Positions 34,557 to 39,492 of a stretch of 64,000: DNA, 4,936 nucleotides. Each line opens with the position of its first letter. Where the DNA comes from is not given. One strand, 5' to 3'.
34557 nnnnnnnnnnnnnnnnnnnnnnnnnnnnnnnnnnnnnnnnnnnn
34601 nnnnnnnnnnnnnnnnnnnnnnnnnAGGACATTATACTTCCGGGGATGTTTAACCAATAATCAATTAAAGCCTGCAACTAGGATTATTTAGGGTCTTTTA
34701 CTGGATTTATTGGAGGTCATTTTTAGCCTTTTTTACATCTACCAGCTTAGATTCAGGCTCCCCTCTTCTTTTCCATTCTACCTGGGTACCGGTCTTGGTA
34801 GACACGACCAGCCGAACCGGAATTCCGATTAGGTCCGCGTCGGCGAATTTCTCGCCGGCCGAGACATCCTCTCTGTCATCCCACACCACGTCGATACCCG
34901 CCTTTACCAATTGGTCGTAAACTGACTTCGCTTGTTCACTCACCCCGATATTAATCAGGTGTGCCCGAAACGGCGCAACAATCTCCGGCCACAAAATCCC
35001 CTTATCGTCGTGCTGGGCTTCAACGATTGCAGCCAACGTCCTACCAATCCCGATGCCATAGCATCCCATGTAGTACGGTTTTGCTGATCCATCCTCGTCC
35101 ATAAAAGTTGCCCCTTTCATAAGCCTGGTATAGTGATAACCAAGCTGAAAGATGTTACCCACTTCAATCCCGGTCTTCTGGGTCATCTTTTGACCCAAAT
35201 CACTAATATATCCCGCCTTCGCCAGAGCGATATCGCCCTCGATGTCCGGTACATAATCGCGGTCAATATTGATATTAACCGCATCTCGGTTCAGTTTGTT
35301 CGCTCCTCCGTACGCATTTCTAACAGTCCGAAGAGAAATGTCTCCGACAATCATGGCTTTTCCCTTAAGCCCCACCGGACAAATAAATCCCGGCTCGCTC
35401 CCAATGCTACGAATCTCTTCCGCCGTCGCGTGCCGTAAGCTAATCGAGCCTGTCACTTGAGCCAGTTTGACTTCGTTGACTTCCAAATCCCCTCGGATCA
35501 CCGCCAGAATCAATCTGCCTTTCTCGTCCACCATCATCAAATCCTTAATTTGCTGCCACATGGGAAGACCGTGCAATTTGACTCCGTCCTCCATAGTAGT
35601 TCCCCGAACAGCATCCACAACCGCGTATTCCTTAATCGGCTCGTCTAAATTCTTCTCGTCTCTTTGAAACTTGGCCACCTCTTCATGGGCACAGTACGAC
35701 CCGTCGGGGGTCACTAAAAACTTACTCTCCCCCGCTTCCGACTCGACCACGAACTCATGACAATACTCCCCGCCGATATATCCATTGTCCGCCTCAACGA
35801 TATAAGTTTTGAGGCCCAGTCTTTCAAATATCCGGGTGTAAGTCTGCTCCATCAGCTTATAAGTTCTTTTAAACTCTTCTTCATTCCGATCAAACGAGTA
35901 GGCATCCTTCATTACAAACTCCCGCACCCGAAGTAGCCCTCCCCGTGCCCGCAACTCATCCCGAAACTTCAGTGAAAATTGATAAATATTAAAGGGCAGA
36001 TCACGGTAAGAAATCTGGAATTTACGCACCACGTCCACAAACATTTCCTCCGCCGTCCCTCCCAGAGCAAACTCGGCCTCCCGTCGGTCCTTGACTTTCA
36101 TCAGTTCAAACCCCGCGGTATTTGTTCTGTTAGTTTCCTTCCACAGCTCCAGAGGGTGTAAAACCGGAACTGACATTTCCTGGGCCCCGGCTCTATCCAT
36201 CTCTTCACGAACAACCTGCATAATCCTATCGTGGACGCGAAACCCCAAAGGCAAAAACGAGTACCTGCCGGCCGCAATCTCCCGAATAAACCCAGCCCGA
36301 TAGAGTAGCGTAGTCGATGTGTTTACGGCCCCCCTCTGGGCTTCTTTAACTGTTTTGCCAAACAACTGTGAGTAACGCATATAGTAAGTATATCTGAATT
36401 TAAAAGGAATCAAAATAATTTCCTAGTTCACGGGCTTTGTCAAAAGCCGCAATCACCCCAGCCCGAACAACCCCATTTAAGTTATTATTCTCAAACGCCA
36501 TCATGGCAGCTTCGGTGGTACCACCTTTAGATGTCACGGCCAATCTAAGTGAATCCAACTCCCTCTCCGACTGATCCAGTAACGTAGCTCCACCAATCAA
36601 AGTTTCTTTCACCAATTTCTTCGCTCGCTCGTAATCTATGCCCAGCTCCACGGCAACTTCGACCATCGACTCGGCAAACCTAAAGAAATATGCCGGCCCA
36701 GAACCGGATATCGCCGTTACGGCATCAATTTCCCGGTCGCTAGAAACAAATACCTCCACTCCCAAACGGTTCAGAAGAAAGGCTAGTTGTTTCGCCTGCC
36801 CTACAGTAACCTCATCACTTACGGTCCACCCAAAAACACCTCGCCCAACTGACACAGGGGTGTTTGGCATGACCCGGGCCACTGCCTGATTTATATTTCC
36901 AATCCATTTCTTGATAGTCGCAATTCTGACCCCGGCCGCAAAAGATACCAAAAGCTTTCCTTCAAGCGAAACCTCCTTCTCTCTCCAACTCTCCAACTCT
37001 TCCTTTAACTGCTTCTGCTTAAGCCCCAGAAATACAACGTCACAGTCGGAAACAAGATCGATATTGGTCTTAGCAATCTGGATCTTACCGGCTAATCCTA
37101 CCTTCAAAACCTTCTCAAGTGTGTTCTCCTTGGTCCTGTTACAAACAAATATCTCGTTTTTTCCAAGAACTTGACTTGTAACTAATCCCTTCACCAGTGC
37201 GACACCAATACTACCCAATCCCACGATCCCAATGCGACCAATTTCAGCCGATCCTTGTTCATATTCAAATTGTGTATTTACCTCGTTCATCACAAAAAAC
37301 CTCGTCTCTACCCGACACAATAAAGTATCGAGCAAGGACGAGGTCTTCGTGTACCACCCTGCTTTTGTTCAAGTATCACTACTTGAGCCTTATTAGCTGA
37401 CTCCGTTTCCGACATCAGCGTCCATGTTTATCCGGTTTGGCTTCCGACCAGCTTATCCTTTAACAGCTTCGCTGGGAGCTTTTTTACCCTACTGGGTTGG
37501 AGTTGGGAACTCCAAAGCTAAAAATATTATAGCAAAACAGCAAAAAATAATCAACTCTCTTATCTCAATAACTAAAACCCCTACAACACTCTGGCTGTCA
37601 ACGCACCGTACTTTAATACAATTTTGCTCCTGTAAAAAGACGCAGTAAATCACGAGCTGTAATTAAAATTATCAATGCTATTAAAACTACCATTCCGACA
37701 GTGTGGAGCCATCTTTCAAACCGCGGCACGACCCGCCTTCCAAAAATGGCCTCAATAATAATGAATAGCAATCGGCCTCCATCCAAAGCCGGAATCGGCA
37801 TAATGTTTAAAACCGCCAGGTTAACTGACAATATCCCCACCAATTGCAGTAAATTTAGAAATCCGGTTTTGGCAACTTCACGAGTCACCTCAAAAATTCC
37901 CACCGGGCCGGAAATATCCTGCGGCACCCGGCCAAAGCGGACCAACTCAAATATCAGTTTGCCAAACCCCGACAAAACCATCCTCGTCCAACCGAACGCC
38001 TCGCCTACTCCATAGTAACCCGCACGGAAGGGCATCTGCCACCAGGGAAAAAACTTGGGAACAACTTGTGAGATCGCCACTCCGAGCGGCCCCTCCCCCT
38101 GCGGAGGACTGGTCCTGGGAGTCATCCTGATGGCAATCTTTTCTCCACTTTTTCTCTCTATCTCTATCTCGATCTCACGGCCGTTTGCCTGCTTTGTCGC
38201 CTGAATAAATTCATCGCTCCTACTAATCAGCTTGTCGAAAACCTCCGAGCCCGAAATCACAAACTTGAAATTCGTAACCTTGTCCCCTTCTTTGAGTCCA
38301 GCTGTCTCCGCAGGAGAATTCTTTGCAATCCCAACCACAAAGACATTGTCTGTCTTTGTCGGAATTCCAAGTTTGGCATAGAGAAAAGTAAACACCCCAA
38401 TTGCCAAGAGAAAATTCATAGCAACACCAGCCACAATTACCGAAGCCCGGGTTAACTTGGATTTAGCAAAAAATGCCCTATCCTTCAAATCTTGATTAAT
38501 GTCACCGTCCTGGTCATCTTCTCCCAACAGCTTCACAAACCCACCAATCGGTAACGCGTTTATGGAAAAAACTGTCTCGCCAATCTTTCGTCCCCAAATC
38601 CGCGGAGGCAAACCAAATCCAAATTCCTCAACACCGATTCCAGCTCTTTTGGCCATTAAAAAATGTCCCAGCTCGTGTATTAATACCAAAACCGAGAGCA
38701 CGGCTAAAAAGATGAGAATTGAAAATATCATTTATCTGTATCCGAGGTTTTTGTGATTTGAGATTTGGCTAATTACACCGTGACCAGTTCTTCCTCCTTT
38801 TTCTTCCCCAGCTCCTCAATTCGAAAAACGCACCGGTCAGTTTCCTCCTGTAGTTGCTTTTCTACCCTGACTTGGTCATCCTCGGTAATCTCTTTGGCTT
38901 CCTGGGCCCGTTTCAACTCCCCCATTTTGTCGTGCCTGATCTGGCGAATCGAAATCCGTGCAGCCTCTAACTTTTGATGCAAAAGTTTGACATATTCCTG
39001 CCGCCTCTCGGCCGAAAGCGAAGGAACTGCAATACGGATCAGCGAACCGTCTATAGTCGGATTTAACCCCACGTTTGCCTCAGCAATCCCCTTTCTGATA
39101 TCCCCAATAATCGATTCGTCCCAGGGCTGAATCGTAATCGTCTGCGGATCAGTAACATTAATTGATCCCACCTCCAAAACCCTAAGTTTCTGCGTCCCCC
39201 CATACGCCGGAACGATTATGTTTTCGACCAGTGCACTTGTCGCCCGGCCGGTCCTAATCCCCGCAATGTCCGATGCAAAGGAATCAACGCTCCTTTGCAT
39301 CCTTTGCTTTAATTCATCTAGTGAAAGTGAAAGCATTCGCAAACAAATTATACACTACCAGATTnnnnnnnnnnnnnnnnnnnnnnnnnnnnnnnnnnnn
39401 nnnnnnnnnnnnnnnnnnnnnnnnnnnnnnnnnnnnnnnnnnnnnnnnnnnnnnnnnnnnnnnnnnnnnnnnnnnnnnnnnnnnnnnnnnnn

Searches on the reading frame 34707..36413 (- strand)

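Call 70: search_protein_families(library=pfam, proteins=[window:34707-36413:-], max_evalue=0.001)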
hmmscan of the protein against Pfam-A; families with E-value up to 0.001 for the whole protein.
window:34707-36413:- (568 aa): 3 families
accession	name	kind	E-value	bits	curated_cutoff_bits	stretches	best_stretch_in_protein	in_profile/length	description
PF00587.30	tRNA-synt_2b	-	5.7e-29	101.9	29.3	1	106-466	2-178/179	tRNA synthetase class II core domain (G, H, P, S and T)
PF04073.20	tRNA_edit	-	1.2e-16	61.3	25.5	1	272-376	5-111/123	Aminoacyl-tRNA editing domain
PF03129.25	HGTP_anticodon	-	2.4e-11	44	21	1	490-565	13-89/94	Anticodon binding domain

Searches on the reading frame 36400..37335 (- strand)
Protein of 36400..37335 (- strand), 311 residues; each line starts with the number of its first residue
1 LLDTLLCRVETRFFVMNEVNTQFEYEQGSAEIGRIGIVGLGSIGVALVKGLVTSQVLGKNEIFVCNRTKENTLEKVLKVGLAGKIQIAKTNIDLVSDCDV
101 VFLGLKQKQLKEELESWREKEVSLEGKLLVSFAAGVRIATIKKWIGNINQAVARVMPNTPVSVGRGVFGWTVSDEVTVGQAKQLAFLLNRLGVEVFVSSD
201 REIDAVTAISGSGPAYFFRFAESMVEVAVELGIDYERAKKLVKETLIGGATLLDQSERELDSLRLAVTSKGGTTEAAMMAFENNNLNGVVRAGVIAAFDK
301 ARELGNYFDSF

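Call 70: search_protein_families(library=pfam, proteins=[window:36400-37335:-], max_evalue=0.001)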
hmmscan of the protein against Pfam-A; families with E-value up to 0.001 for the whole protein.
window:36400-37335:- (311 aa): 4 families
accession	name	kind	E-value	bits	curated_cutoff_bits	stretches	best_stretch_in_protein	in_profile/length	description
PF14748.11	P5CR_dimer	-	5.2e-32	110.7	25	1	201-304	2-105/105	Pyrroline-5-carboxylate reductase dimerisation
PF03807.23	F420_oxidored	-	6.1e-13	49.6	21.6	1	34-135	1-94/94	NADP oxidoreductase coenzyme F420-dependent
PF03446.21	NAD_binding_2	-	3.4e-05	24.4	21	1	34-110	1-68/161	NAD binding domain of 6-phosphogluconate dehydrogenase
PF01118.30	Semialdhyde_dh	-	0.0007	20.4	26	0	34-138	1-102/121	Semialdehyde dehydrogenase, NAD binding domain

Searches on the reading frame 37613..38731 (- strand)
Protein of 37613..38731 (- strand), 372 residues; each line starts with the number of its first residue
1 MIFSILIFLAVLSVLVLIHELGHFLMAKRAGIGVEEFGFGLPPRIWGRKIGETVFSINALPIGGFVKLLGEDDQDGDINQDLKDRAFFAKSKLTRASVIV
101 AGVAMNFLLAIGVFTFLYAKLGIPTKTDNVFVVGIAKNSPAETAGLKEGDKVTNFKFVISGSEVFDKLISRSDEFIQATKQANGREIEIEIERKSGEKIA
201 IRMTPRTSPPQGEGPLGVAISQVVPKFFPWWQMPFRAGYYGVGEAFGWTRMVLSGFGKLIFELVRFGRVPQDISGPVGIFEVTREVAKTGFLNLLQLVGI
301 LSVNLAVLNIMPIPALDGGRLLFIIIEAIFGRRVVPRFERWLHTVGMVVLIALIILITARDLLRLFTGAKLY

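Call 3: search_protein_families(library=pfam, proteins=[window:37613-38731:-], max_evalue=1)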
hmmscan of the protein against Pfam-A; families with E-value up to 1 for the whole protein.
window:37613-38731:- (372 aa): 5 families
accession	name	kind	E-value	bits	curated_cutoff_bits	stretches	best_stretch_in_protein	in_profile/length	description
PF02163.28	Peptidase_M50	-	1.9e-52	178.2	27.2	1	8-353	2-221/221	Peptidase family M50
PF17820.7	PDZ_6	-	0.00025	21.1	27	1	132-153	2-23/54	PDZ domain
PF13180.12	PDZ_2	-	0.00027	21.6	27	1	126-195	10-71/80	PDZ domain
PF00595.29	PDZ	-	0.016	16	23.2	1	128-153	25-50/81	PDZ domain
PF04495.20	GRASP55_65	-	0.26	12.1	27.7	1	127-220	42-127/138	GRASP55/65 PDZ-like domain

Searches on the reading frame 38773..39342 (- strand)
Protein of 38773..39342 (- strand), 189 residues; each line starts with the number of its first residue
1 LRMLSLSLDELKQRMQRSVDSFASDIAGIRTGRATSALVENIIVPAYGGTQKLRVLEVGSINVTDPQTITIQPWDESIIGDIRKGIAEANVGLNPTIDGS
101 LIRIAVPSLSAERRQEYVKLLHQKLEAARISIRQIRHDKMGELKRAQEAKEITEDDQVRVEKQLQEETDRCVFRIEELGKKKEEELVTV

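Call 3: search_protein_families(library=pfam, proteins=[window:38773-39342:-], max_evalue=1)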
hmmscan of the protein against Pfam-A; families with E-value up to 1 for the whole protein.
window:38773-39342:- (189 aa): 1 family
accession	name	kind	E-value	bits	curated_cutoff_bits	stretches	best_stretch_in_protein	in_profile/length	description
PF01765.24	RRF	-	5.2e-49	166.7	29.7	1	23-186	2-163/164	Ribosome recycling factor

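Call 4: search_protein_families(library=ncbifam, proteins=[window:38773-39342:-], max_evalue=1)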
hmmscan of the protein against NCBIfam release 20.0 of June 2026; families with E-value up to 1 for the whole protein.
window:38773-39342:- (189 aa): 2 families
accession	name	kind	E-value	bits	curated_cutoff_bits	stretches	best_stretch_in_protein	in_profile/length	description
TIGR00496.1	frr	equivalog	2.1e-47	161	149.1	1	12-189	1-176/176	ribosome recycling factor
NF000499.2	Erm23S_rRNA_broad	equivalog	0.07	12.5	212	1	94-158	160-229/244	23S ribosomal RNA methyltransferase Erm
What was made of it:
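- Checked: frr 38773-39342: RRF E=5e-49, TIGR00496 (calls 3, 4).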

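Call 28: find_homologous_proteins(query=window:38773-39342:-, max_evalue=1e-20)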
Query window:38773-39342:- (189 aa): 2055 proteins with E <= 1e-20 among 2267 candidates; the best 120 are listed.
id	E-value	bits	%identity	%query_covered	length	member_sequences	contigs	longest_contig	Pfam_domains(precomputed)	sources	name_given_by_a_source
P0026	2.9e-111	387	100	99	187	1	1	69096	PF01765.25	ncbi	-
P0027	2.3e-79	283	70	97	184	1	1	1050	PF01765.25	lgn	-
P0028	4.8e-78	279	68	97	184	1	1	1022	PF01765.25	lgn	-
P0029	4.2e-77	276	69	97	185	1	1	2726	PF01765.25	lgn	-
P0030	2.4e-76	273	68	97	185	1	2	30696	PF01765.25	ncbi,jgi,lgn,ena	-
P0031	2.5e-76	273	66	97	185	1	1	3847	PF01765.25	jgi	jgi:ribosome recycling factor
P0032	5.2e-75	269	70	97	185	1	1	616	PF01765.25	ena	-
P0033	9.2e-71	255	66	97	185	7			PF01765.25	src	-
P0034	1.8e-69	251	63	97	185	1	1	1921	PF01765.25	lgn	-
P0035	4.1e-67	243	61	98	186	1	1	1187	PF01765.25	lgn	-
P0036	5.5e-66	240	61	97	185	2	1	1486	PF01765.25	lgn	-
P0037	1.6e-65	238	64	93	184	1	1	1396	PF01765.25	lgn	-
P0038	2.5e-65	237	59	98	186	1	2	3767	PF01765.25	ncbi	-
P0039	3.9e-65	237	63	95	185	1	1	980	PF01765.25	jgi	jgi:ribosome recycling factor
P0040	4.1e-65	237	59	100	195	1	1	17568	PF01765.25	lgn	-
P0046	1.5e-64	235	61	95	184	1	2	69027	PF01765.25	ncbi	-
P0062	7.2e-64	233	63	97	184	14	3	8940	PF01765.25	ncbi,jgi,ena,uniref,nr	ncbi:MAG: Ribosome-recycling factor [Candidatus Gottesmanbacteria bacterium GW2011_GWA1_48_13]|unire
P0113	1.6e-62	228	60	95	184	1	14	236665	PF01765.25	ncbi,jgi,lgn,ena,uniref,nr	ncbi:MAG: Ribosome-recycling factor [Microgenomates group bacterium GW2011_GWC1_39_7b]|uniref:Riboso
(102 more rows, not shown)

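Call 30: find_encoding_contigs(protein=P0030, flank=6000, max_places=2)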
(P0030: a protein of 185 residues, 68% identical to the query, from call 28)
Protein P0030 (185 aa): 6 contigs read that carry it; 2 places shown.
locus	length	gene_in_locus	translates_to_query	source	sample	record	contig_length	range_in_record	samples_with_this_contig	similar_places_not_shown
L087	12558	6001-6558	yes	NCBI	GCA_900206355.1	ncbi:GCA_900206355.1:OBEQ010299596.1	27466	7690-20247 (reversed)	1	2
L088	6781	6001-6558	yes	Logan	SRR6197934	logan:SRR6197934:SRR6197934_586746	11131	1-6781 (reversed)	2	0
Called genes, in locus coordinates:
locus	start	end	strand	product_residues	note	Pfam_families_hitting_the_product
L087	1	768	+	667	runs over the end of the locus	PF01751:Toprim, PF01131:Topoisom_bac, PF01396:Zn_ribbon_Top1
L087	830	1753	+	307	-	PF02511:Thy1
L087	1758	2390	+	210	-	PF02223:Thymidylate_kin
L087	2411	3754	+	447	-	PF00464:SHMT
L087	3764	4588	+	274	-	PF00763:THF_DHG_CYH, PF02882:THF_DHG_CYH_C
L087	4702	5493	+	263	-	PF00318:Ribosomal_S2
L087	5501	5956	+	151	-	PF25025:EF-Ts_N (weak), PF00889:EF_TS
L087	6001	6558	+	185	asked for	PF01765:RRF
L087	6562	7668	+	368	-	PF02163:Peptidase_M50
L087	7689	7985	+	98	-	-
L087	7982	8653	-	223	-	-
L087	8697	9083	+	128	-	-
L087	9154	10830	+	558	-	PF00587:tRNA-synt_2b, PF04073:tRNA_edit, PF03129:HGTP_anticodon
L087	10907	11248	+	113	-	PF11969:DcpS_C, PF01230:HIT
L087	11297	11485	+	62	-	PF01165:Ribosomal_S21 (weak)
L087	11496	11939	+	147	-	PF09424:YqeY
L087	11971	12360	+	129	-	PF02130:YbeY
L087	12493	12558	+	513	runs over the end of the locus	PF13177:DNA_pol3_delta2, PF13245:AAA_19 (weak), PF00004:AAA, PF22608:DNAX_ATPase_lid, PF20964:DnaX_C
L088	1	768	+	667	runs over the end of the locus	PF01751:Toprim, PF01131:Topoisom_bac, PF01396:Zn_ribbon_Top1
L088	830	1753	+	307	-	PF02511:Thy1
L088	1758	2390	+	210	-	PF02223:Thymidylate_kin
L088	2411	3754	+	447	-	PF00464:SHMT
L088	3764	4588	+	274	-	PF00763:THF_DHG_CYH, PF02882:THF_DHG_CYH_C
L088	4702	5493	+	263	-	PF00318:Ribosomal_S2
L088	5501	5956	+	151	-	PF25025:EF-Ts_N (weak), PF00889:EF_TS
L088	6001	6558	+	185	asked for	PF01765:RRF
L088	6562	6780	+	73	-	?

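Call 31: find_encoding_contigs(protein=P0031, flank=6000, max_places=2)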
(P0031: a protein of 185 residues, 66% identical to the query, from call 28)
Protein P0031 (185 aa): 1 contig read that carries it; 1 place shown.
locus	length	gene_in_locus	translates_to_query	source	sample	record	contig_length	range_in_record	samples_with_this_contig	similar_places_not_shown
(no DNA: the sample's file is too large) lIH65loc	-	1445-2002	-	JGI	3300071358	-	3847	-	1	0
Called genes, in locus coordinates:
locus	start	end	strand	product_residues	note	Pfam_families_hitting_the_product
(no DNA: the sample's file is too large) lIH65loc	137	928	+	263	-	PF00318:Ribosomal_S2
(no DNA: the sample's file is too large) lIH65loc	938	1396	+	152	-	PF25025:EF-Ts_N (weak), PF00889:EF_TS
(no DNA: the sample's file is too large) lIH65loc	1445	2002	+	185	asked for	PF01765:RRF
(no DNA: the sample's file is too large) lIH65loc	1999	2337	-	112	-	-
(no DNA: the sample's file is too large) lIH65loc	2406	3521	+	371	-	PF02163:Peptidase_M50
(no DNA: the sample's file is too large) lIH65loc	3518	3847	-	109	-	?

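Call 32: find_encoding_contigs(protein=P0046, flank=6000, max_places=2)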
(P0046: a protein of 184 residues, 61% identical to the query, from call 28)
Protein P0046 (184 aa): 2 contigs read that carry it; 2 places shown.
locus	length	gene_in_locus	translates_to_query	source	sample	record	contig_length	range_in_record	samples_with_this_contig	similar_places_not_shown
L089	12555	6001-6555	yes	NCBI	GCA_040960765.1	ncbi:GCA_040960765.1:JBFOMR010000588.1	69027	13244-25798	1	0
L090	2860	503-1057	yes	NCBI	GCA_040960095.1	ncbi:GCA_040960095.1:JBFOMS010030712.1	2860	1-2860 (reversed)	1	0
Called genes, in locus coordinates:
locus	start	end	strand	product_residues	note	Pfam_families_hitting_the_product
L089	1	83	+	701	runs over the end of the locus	PF01751:Toprim, PF01131:Topoisom_bac, PF01396:Zn_ribbon_Top1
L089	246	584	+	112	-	PF03819:MazG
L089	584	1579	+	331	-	PF00303:Thymidylat_synt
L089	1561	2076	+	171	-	PF00186:DHFR_1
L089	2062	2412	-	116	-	-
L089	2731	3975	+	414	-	PF00464:SHMT, PF00155:Aminotran_1_2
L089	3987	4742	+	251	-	PF00763:THF_DHG_CYH, PF02882:THF_DHG_CYH_C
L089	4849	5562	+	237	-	PF00318:Ribosomal_S2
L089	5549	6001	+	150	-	PF00889:EF_TS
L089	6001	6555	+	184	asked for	PF01765:RRF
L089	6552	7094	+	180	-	-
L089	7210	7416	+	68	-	-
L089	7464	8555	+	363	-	PF02163:Peptidase_M50, PF13180:PDZ_2, PF17820:PDZ_6 (weak)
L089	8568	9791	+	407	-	PF00587:tRNA-synt_2b, PF03129:HGTP_anticodon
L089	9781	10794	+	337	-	PF01933:CofD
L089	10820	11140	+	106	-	PF11969:DcpS_C, PF01230:HIT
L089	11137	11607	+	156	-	PF09424:YqeY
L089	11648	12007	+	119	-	PF02130:YbeY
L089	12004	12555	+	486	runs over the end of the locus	PF13177:DNA_pol3_delta2, PF13604:AAA_30 (weak), PF00004:AAA, PF07728:AAA_5 (faint), PF21960:RCF1-5-like_lid (faint), PF22608:DNAX_ATPase_lid (weak), PF20964:DnaX_C (faint)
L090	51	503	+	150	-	PF00889:EF_TS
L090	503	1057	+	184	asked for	PF01765:RRF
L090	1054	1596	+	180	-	-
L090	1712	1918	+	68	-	-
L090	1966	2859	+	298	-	?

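Call 52: find_encoding_contigs(protein=P0062, flank=5000, max_places=3)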
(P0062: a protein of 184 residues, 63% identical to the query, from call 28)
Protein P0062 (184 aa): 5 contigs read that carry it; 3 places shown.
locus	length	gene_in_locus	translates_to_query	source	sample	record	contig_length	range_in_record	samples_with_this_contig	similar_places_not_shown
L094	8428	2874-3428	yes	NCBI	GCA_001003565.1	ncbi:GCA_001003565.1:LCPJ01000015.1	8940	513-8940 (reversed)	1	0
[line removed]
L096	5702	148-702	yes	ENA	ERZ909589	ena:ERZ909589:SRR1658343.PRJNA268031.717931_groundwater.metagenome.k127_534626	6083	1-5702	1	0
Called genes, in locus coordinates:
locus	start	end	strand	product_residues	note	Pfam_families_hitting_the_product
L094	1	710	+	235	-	PF00763:THF_DHG_CYH (faint), PF02882:THF_DHG_CYH_C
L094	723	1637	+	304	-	-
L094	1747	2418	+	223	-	PF00318:Ribosomal_S2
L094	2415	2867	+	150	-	PF00889:EF_TS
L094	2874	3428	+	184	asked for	PF01765:RRF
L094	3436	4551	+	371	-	PF02163:Peptidase_M50, PF13180:PDZ_2, PF04495:GRASP55_65 (weak), PF17820:PDZ_6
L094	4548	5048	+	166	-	-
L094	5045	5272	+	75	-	-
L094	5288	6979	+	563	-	PF05157:MshEN, PF00437:T2SSE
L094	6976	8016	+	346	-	PF00482:T2SSF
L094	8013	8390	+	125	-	PF07963:N_methyl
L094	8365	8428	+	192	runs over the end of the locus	?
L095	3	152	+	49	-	?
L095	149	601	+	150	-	PF00889:EF_TS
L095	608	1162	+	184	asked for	PF01765:RRF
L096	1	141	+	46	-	?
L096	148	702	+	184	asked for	PF01765:RRF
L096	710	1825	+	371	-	PF02163:Peptidase_M50, PF13180:PDZ_2, PF04495:GRASP55_65 (weak), PF17820:PDZ_6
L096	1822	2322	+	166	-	-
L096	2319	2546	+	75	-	-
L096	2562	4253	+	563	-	PF05157:MshEN, PF00437:T2SSE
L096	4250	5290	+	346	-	PF00482:T2SSF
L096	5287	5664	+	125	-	PF07963:N_methyl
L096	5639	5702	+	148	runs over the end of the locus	?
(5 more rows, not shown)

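Call 53: find_encoding_contigs(protein=P0113, flank=5000, max_places=2)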
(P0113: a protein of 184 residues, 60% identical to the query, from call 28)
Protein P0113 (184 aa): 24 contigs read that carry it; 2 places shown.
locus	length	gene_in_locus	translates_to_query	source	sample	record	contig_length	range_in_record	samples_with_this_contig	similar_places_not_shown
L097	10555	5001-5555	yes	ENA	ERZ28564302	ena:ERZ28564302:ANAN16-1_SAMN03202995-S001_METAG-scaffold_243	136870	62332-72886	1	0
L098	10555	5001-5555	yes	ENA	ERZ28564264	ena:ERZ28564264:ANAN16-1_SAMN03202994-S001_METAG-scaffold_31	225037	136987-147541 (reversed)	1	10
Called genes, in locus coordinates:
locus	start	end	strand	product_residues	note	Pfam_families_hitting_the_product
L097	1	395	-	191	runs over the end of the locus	PF13238:AAA_18, PF13207:AAA_17 (weak)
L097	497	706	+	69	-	-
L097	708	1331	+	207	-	PF00265:TK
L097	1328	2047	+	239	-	PF02223:Thymidylate_kin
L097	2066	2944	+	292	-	PF07837:FTCD_N, PF02971:FTCD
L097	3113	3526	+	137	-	PF04961:FTCD_C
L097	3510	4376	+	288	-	PF00318:Ribosomal_S2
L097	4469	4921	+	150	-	PF00889:EF_TS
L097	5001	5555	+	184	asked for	PF01765:RRF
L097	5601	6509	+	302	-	-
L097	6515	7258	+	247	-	-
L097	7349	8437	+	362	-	PF02163:Peptidase_M50, PF13180:PDZ_2 (weak), PF17820:PDZ_6 (faint)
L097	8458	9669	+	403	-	PF00587:tRNA-synt_2b, PF03129:HGTP_anticodon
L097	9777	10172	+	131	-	PF11969:DcpS_C, PF01230:HIT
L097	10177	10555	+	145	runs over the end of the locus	PF09424:YqeY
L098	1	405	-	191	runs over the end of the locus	PF13238:AAA_18, PF13207:AAA_17 (weak)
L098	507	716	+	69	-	-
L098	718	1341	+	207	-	PF00265:TK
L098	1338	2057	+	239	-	PF02223:Thymidylate_kin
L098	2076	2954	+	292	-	PF07837:FTCD_N, PF02971:FTCD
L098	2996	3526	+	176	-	PF04961:FTCD_C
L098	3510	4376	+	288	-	PF00318:Ribosomal_S2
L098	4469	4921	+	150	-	PF00889:EF_TS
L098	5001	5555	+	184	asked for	PF01765:RRF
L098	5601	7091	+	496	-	-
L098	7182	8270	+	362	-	PF02163:Peptidase_M50, PF13180:PDZ_2 (weak), PF17820:PDZ_6 (faint)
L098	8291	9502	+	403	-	PF00587:tRNA-synt_2b, PF03129:HGTP_anticodon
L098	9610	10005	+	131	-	PF11969:DcpS_C, PF01230:HIT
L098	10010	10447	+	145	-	PF09424:YqeY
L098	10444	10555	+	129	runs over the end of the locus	PF02130:YbeY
